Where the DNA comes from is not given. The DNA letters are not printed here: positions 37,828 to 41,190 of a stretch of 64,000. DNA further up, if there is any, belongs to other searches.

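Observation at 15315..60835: Shared acidic-x-[ILV]-P-G-[YF]-L motif about 20-30 residues behind the signal/lipobox Cys in five otherwise unrelated exported proteins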

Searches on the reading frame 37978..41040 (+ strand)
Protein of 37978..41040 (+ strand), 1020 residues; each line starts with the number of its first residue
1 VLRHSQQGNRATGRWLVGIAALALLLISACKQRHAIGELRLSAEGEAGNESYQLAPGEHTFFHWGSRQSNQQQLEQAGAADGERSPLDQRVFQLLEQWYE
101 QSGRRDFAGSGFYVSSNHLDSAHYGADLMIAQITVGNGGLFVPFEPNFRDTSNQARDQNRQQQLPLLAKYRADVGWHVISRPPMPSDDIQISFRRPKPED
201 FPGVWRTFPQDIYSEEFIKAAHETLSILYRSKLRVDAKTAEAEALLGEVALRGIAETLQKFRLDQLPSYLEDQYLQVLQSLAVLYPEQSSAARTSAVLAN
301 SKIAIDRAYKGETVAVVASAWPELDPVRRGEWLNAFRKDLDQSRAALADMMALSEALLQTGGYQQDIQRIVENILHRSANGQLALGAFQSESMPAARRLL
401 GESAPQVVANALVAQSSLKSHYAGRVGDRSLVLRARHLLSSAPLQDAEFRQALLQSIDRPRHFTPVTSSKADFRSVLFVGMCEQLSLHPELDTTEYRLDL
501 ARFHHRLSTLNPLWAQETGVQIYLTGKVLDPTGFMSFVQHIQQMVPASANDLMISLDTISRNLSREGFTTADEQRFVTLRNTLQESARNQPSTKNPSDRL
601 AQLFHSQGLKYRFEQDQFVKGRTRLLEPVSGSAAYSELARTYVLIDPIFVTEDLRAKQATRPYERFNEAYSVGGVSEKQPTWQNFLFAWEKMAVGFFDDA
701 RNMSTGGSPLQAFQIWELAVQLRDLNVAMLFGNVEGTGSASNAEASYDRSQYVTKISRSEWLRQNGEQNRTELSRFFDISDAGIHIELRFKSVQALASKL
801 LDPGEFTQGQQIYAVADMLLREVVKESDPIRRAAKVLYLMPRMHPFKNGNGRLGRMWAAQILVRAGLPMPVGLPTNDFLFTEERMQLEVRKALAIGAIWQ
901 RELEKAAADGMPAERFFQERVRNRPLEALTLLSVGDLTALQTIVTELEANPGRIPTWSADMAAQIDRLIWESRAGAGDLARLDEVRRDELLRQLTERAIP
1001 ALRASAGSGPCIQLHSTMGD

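Call 49: search_protein_families(library=pfam, proteins=[window:37978-41040:+], max_evalue=0.01)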
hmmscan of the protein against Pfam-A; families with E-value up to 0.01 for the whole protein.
window:37978-41040:+ (1020 aa): 1 family
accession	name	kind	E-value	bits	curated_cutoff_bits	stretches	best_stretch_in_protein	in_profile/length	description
PF02661.23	Fic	-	4e-08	34.4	24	1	816-862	53-93/93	Fic/DOC family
